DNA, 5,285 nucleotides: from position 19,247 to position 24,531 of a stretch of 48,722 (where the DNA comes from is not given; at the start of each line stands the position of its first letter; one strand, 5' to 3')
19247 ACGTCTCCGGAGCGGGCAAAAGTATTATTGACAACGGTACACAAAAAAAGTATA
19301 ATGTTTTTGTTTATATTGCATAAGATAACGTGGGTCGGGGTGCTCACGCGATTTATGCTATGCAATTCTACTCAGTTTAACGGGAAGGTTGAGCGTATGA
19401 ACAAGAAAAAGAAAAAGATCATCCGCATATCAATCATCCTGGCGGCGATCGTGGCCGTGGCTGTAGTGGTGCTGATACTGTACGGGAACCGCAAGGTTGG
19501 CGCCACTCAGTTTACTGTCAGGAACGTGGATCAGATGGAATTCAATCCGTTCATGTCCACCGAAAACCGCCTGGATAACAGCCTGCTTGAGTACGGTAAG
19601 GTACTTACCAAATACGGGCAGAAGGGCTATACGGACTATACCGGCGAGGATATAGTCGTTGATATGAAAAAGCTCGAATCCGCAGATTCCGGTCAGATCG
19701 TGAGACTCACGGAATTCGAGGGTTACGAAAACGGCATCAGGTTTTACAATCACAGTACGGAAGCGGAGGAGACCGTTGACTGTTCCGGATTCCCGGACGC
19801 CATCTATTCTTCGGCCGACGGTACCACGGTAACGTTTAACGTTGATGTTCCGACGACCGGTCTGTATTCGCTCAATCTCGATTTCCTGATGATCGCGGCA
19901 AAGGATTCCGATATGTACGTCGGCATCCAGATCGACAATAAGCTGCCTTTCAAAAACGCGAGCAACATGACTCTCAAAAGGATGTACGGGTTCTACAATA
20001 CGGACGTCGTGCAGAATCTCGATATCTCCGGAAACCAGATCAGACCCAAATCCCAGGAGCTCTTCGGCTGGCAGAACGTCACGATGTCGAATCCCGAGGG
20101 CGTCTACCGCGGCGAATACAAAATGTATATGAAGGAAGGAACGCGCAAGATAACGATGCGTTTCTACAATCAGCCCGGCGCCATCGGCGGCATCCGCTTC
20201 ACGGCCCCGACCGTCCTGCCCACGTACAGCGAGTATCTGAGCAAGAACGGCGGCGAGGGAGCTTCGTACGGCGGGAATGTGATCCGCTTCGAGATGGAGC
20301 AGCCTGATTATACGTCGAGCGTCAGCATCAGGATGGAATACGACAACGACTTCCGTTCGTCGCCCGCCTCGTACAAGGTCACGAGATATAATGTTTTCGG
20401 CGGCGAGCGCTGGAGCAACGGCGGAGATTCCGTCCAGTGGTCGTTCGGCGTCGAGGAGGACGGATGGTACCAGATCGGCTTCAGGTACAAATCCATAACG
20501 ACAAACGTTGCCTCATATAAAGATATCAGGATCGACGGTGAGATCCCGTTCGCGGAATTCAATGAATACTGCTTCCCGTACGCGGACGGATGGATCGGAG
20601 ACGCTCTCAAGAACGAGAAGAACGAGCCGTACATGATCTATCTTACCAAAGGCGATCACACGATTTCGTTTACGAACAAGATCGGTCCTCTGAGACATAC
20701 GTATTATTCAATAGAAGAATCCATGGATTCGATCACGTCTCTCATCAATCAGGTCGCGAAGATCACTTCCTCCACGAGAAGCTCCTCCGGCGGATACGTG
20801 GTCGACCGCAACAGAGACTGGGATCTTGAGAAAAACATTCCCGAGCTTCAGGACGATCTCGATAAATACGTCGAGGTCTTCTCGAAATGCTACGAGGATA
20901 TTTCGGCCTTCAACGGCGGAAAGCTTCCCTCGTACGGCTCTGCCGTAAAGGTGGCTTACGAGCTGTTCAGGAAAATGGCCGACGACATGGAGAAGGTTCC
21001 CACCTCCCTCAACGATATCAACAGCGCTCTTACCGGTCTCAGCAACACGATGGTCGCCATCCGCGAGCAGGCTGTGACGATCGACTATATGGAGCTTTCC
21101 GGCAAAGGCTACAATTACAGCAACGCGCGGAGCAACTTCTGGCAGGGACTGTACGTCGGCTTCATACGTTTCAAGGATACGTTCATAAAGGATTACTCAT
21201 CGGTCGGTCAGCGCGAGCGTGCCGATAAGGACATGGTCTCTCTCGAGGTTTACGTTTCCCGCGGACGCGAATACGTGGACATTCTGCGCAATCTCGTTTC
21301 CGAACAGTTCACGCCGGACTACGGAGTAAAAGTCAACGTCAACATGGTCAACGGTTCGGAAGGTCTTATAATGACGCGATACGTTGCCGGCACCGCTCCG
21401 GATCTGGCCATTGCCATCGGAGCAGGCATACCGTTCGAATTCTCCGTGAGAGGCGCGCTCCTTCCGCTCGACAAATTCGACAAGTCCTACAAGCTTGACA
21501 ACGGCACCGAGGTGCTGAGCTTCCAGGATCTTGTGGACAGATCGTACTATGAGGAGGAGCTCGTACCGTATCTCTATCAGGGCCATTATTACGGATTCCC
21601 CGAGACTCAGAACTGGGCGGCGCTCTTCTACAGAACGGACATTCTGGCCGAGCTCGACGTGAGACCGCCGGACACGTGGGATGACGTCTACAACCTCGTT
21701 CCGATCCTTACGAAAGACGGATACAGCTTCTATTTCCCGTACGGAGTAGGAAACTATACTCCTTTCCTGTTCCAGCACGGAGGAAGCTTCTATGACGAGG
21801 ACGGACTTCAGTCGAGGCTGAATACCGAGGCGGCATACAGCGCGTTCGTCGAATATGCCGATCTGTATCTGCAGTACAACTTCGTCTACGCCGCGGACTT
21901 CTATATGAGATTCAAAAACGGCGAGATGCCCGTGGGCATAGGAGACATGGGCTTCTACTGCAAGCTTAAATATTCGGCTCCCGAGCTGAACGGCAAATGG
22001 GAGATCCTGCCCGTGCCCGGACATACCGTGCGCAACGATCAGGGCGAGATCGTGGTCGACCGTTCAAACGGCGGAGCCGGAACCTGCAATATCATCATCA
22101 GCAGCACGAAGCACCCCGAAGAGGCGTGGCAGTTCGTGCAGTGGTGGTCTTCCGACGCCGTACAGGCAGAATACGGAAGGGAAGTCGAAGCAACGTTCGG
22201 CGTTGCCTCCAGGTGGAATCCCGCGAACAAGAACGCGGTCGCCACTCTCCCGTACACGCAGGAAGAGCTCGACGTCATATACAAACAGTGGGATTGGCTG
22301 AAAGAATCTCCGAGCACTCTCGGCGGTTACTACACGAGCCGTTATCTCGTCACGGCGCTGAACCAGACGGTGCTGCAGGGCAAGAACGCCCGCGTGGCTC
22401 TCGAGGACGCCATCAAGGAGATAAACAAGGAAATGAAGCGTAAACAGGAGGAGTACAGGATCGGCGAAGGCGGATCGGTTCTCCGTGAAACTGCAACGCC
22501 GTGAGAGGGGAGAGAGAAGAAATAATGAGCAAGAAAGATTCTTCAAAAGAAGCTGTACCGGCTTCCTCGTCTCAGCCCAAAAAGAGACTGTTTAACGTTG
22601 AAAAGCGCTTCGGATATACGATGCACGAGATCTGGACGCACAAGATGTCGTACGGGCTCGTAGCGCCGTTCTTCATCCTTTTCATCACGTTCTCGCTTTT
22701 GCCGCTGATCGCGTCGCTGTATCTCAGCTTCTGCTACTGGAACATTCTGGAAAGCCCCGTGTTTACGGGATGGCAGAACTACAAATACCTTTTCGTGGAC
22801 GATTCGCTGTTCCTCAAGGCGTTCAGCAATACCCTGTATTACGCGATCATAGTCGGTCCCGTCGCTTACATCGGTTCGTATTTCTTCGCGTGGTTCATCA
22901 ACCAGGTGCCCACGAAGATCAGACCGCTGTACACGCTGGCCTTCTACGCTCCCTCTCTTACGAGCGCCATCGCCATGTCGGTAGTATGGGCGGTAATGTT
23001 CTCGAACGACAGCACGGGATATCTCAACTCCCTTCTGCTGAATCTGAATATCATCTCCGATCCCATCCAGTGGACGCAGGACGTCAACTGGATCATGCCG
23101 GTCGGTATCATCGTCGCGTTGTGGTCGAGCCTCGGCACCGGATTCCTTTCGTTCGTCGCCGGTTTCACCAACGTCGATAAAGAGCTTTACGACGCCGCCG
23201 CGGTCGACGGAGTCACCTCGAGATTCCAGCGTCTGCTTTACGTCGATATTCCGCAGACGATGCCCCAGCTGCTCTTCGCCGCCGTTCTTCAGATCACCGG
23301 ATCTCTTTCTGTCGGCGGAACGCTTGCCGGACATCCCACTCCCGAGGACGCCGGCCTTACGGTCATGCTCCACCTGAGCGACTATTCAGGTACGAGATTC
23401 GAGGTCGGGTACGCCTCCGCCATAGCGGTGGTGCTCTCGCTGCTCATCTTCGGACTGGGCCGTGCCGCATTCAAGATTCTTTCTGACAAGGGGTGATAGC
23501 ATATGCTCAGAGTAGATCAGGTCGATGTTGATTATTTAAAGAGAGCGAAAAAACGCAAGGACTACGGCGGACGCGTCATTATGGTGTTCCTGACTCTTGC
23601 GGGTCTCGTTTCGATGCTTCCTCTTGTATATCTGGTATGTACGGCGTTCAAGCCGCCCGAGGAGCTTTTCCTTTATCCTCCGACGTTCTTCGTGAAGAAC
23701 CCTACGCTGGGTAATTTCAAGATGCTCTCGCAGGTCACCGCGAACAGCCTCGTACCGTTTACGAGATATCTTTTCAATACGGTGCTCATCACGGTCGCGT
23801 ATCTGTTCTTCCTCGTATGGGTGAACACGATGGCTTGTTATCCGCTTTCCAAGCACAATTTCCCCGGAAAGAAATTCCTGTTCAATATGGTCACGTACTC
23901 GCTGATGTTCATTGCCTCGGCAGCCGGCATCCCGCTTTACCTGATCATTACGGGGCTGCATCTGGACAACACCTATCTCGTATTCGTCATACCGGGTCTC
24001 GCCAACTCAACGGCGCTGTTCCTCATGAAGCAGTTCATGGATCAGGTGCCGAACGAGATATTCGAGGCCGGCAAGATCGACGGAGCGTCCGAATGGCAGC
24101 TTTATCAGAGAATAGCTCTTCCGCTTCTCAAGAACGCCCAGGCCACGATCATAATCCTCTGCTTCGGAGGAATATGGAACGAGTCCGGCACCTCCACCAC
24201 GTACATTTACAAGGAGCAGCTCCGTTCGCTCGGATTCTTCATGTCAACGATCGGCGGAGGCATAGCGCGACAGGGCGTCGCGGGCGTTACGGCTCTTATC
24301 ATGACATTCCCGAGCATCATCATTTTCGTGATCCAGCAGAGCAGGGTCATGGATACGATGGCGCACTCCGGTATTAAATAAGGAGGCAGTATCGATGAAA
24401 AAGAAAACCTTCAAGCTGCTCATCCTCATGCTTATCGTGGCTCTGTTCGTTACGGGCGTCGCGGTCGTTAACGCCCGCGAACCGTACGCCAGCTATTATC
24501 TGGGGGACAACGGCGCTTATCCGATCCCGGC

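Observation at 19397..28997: Candidate uncharacterised system: a five-gene ABC-linked surface module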

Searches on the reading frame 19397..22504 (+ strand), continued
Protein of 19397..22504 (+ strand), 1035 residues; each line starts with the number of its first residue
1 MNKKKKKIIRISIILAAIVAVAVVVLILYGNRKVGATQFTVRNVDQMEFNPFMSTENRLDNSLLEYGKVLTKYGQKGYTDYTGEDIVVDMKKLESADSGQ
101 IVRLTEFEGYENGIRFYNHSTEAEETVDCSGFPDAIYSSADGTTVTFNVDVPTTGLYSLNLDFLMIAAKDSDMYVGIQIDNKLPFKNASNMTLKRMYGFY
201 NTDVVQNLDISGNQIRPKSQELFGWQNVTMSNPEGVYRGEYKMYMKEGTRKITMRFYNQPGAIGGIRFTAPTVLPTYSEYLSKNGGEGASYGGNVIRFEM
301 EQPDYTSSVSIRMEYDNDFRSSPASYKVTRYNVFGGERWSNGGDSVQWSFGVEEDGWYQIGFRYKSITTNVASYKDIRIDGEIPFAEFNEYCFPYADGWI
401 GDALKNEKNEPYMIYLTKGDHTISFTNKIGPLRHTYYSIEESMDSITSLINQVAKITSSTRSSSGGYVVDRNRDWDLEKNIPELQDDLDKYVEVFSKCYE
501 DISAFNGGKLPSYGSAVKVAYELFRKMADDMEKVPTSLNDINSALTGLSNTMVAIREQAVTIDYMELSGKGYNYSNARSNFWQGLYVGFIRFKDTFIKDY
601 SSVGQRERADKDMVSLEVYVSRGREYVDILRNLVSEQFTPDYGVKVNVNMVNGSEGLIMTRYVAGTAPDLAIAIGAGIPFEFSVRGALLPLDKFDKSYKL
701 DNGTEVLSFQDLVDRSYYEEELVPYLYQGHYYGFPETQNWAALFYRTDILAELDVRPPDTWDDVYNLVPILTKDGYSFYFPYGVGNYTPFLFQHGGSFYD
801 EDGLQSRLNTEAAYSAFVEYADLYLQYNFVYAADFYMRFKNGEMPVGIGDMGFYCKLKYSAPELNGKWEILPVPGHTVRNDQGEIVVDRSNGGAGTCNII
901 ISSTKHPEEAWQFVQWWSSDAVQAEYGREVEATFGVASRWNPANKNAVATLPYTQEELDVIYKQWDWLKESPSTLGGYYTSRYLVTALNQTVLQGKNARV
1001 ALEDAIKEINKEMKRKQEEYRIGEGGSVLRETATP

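Call 51: fold_search(model_id=the predicted structure, library=pdb)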
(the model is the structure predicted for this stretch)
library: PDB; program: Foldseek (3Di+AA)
matches with E <= 10: 1589; with E <= 0.001: 1044
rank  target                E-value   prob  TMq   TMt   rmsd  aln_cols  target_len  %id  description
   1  5ci5_B                5.2e-19  1.00  0.29  0.68   5.6       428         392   19  Crystal Structure of an ABC transporter Solute Binding Protein from Thermotoga Lettingae TMO (Tlet_1705, TARGET EFI-51 (released 2015-07-22)
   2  9xf5_A                3.9e-18  1.00  0.30  0.74   4.7       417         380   20  Cycloisomaltooligosaccharide binding protein in complex with cycloisomaltooctaose (released 2026-03-25)
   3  5ci5_A                8.2e-18  1.00  0.29  0.68   5.5       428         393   19  Crystal Structure of an ABC transporter Solute Binding Protein from Thermotoga Lettingae TMO (Tlet_1705, TARGET EFI-51 (released 2015-07-22)
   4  4qsd_A                2.5e-17  1.00  0.28  0.66   5.8       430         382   19  Crystal structure of atu4361 sugar transporter from Agrobacterium Fabrum C58, target efi-510558, with bound sucrose (released 2014-08-06)
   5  9xfu_A                3.0e-17  1.00  0.30  0.72   6.0       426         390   19  Cycloisomaltooligosaccharide binding protein in complex with isomaltoheptaose (released 2026-03-25)
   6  3uor_A                3.5e-17  1.00  0.32  0.79   4.4       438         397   18  The structure of the sugar-binding protein MalE from the phytopathogen Xanthomonas citri (released 2011-12-14)
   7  3uor_B                6.8e-17  1.00  0.32  0.79   4.3       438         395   18  The structure of the sugar-binding protein MalE from the phytopathogen Xanthomonas citri (released 2011-12-14)
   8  3k01                  2.5e-16  1.00  0.33  0.82   3.6       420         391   17  Crystal structures of the GacH receptor of Streptomyces glaucescens GLA.O in the unliganded form and in complex with aca (released 2010-02-16)
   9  7x0i_B                4.8e-16  1.00  0.31  0.74   4.4       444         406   20  Crystal structure of sugar binding protein CbpB from Clostridium thermocellum (released 2022-09-14)
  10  4qrz_A                7.9e-16  1.00  0.28  0.66   5.8       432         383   19  Crystal structure of sugar transporter atu4361 from agrobacterium fabrum c58, target efi-510558, with bound maltotrios (released 2014-07-16)
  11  5f7v_A                8.3e-16  1.00  0.30  0.72   4.9       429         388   16  ABC substrate-binding protein Lmo0181 from Listeria monocytogenes in complex with cycloalternan (released 2016-09-07)
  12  3jzj_A                9.2e-16  1.00  0.31  0.74   5.0       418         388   16  Crystal structures of the GacH receptor of Streptomyces glaucescens GLA.O in the unliganded form and in complex with a (released 2010-02-16)
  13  3h3g_A                9.6e-16  1.00  0.28  0.55   5.7       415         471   16  Crystal structure of the extracellular domain of the human parathyroid hormone receptor (PTH1R) in complex with parath (released 2009-08-11)
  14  6dts_A                9.6e-16  1.00  0.28  0.67   5.7       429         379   18  Maltotetraose bound T. maritima MalE2 (released 2018-09-19)
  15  6dtu_A                1.0e-15  1.00  0.28  0.68   5.7       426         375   18  Maltotetraose bound T. maritima MalE1 (released 2018-09-19)
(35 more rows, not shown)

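Call 76: search_protein_families(library=padloc, proteins=[window:19397-22504:+], max_evalue=0.001)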
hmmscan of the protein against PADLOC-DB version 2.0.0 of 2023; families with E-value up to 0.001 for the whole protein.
window:19397-22504:+ (1035 aa): 0 families

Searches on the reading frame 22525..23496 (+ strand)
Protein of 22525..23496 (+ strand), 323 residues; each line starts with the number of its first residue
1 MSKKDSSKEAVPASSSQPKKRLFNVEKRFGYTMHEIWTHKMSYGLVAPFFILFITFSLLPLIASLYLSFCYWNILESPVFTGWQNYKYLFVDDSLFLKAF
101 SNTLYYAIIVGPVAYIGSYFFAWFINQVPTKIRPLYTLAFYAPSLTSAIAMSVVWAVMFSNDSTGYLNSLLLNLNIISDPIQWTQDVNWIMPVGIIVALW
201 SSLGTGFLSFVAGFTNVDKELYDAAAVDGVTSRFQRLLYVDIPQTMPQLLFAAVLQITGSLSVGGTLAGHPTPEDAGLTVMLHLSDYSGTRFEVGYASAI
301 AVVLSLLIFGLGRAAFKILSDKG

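Call 5: search_protein_families(library=pfam, proteins=[window:22525-23496:+], max_evalue=0.01)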
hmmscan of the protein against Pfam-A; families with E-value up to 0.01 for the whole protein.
window:22525-23496:+ (323 aa): 1 family
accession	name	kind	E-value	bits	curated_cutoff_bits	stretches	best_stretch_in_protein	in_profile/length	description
PF00528.27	BPD_transp_1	-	3.1e-07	30.7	26.4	1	132-309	20-167/184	Binding-protein-dependent transport system inner membrane component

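Call 9: search_protein_families(library=ncbifam, proteins=[window:22525-23496:+], max_evalue=0.001)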
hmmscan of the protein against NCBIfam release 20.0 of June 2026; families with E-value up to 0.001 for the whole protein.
window:22525-23496:+ (323 aa): 6 families
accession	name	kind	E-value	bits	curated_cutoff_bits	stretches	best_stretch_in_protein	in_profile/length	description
NF040931.1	ABC_arch_GlcT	equivalog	4.6e-15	56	360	1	51-292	6-246/278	glucose ABC transporter permease GlcT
NF007044.0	PRK09497.1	equivalog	1.2e-14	54.4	348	1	49-257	18-215/285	spermidine/putrescine ABC transporter permease PotB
NF007852.0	PRK10561.1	equivalog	4.2e-13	49.8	335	1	40-318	12-287/295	sn-glycerol-3-phosphate ABC transporter permease UgpA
TIGR03262.1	PhnU2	equivalog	3.8e-09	35.7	593.25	1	46-259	7-200/546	putative 2-aminoethylphosphonate ABC transporter permease subunit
NF007963.0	PRK10683.1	equivalog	3.9e-08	33.1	489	1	45-306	44-296/317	putrescine ABC transporter permease PotH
NF043074.1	MMSYN1_0196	equivalog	0.00029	20.3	350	0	40-311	8-255/277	spermidine/putrescine ABC transporter permease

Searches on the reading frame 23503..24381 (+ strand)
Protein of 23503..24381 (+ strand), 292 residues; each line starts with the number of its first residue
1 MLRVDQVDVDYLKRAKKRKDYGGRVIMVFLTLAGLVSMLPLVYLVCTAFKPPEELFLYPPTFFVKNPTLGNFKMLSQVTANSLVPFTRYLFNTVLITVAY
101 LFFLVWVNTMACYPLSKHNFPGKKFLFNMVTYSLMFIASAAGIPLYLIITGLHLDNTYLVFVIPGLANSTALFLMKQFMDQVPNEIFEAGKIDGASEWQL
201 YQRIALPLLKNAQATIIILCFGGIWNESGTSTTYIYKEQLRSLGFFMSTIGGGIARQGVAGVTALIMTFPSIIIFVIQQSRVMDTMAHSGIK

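Call 5: search_protein_families(library=pfam, proteins=[window:23503-24381:+], max_evalue=0.01)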
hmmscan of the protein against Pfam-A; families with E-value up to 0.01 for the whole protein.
window:23503-24381:+ (292 aa): 1 family
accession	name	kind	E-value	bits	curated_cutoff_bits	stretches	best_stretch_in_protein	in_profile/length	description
PF00528.27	BPD_transp_1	-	3.6e-10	40.3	26.4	1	80-276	9-173/184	Binding-protein-dependent transport system inner membrane component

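Call 9: search_protein_families(library=ncbifam, proteins=[window:23503-24381:+], max_evalue=0.001)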
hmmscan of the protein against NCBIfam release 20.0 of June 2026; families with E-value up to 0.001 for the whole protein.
window:23503-24381:+ (292 aa): 10 families
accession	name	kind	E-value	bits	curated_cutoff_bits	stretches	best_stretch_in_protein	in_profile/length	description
NF008210.0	PRK10973.1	equivalog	5.3e-21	75.5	297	1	29-280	15-271/281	sn-glycerol-3-phosphate ABC transporter permease UgpE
NF040932.1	ABC_arch_GlcU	equivalog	5.7e-15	55.7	340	1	27-245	6-222/272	glucose ABC transporter permease GlcU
NF008231.0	PRK10998.1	equivalog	2.5e-10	40.4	261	1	79-292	74-295/296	maltose ABC transporter permease MalG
TIGR02141.1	modB_ABC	equivalog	1.7e-05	24.5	182.6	1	94-222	4-146/208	molybdate ABC transporter permease subunit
NF008232.0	PRK10999.1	equivalog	2.6e-05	23.2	392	1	172-222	391-441/520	maltose ABC transporter permease MalF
TIGR01581.1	Mo_ABC_porter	hypoth_equivalog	3.2e-05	23.5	210.3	0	94-221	27-168/225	ABC transporter permease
TIGR02140.1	permease_CysW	equivalog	0.00022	20.8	329.1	1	94-229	53-202/261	sulfate ABC transporter permease subunit CysW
NF040931.1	ABC_arch_GlcT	equivalog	0.00028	20.6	360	1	133-213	120-200/278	glucose ABC transporter permease GlcT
TIGR02139.1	permease_CysT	equivalog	0.0003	20.5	246.1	0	178-224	154-200/265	sulfate ABC transporter permease subunit CysT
NF007047.0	PRK09500.1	equivalog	0.00034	20.3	326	1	93-221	63-193/257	spermidine/putrescine ABC transporter permease PotC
